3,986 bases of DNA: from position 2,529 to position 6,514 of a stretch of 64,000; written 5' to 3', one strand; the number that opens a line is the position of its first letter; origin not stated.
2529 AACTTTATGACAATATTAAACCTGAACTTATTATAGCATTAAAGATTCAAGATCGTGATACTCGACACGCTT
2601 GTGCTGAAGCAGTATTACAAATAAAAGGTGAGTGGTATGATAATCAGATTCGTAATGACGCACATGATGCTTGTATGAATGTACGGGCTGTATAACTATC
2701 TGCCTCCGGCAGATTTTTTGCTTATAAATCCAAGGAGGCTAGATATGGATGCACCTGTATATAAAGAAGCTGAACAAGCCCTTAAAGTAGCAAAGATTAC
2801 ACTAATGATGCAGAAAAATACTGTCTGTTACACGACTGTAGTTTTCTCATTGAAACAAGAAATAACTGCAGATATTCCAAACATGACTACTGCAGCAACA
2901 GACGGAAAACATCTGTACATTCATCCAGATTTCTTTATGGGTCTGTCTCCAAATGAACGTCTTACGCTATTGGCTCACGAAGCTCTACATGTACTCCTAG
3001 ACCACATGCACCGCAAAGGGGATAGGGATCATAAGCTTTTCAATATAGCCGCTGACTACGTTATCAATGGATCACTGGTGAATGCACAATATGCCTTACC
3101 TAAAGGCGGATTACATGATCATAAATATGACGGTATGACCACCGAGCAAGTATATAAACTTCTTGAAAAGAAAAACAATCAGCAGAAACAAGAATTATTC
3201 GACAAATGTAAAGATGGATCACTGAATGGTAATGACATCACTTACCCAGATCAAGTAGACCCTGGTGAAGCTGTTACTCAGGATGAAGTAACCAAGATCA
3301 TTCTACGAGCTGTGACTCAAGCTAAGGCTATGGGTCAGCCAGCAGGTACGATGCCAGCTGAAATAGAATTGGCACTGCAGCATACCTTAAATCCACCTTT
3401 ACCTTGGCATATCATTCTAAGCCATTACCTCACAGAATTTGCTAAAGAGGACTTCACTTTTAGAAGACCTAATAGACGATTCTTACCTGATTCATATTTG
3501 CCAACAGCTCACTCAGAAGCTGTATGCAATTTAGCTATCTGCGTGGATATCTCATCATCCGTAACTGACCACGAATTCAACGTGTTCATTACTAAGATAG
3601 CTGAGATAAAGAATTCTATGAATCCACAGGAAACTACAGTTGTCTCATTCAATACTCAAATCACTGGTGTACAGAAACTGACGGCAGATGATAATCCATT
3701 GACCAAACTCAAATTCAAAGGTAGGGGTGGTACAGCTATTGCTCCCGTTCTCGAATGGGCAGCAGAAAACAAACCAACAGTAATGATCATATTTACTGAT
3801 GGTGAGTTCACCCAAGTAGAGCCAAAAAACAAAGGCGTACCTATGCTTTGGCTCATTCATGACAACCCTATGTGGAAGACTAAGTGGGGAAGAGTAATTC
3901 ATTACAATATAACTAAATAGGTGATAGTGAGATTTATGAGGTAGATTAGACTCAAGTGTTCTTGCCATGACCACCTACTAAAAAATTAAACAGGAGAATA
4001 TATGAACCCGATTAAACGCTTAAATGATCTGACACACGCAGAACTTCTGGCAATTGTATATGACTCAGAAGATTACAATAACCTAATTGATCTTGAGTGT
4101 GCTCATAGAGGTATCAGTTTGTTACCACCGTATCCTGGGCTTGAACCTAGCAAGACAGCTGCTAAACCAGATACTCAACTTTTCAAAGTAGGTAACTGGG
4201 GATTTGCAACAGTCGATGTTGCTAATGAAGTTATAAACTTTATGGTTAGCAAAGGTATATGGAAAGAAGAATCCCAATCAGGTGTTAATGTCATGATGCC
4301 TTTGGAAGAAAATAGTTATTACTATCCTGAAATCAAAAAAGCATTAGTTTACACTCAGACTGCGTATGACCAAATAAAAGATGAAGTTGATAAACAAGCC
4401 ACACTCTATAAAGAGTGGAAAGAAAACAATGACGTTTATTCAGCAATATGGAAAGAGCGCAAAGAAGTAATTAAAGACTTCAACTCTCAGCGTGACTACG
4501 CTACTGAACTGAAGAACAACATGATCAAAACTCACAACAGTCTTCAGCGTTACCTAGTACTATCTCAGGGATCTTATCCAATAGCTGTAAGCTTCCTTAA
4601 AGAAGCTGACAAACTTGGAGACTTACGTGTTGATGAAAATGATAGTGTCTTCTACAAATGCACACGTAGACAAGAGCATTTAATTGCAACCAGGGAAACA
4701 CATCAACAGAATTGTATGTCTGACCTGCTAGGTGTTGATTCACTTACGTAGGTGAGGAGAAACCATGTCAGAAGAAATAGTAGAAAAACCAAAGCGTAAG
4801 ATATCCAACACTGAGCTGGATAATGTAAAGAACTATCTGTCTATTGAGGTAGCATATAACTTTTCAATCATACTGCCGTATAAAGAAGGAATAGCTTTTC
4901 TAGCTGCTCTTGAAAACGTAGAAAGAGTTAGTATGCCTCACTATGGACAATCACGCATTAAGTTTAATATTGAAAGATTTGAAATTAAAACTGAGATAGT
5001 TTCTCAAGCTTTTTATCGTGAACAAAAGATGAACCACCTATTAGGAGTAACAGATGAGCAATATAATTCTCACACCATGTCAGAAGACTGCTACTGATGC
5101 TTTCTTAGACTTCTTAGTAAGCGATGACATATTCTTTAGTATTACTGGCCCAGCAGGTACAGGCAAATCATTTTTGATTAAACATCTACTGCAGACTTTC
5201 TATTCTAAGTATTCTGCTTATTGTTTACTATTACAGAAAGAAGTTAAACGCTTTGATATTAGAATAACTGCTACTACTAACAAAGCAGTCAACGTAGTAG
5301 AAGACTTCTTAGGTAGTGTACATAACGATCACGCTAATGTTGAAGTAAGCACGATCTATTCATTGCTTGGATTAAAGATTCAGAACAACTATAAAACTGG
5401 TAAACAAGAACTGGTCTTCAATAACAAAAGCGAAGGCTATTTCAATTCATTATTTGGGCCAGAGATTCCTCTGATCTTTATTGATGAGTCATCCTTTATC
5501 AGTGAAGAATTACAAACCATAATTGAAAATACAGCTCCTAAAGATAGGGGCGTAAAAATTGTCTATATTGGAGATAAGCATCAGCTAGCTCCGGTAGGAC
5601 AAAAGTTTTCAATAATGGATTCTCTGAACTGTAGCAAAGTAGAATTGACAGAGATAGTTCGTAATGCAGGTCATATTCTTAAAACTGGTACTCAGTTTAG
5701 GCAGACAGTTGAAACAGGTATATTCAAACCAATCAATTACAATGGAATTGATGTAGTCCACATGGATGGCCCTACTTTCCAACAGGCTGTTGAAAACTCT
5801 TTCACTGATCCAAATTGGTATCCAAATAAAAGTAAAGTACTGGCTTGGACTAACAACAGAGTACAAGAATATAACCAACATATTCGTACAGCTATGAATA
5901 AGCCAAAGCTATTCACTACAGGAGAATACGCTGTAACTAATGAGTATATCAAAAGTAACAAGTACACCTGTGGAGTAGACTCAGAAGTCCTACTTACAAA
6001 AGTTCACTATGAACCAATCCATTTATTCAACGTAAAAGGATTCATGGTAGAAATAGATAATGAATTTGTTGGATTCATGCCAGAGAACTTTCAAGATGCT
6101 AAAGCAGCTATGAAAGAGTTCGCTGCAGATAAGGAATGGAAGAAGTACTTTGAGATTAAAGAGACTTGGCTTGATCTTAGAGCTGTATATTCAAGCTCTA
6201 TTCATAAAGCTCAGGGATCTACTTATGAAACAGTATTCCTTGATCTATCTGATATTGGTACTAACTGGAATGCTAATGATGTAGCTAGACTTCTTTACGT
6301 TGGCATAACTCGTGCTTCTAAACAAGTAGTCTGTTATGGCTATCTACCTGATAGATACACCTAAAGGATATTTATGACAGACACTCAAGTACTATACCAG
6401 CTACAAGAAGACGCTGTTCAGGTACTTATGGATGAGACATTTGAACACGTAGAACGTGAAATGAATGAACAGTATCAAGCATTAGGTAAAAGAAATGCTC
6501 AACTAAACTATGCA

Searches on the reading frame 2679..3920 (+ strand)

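Call 103: search_protein_families(library=phrogs, proteins=[window:2679-3920:+], max_evalue=0.001)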
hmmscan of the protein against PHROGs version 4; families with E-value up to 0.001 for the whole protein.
window:2679-3920:+ (413 aa): 2 families
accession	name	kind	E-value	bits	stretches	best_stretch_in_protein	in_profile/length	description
phrog_1314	-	DNA, RNA and nucleotide metabolism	3.6e-120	402.6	1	27-411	7-392/394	HNH endonuclease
phrog_30358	-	unknown function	9.6e-26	92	1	214-409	4-199/204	-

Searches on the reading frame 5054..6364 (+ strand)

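Call 103: search_protein_families(library=phrogs, proteins=[window:5054-6364:+], max_evalue=0.001)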
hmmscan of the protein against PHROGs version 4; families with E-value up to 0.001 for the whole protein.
window:5054-6364:+ (436 aa): 5 families
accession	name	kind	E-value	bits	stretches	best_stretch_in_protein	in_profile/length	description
phrog_325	-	DNA, RNA and nucleotide metabolism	1.5e-101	342.2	1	4-435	469-874/986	Dda-like helicase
phrog_4412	-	DNA, RNA and nucleotide metabolism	4.4e-20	72.6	1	16-429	337-713/743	exonuclease V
phrog_25471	-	unknown function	1.3e-10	42.5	1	6-175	3-157/162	-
phrog_1967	-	DNA, RNA and nucleotide metabolism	9e-06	25.5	0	375-426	602-665/776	DNA helicase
phrog_25411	-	unknown function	0.00032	20.5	0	375-429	538-597/627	-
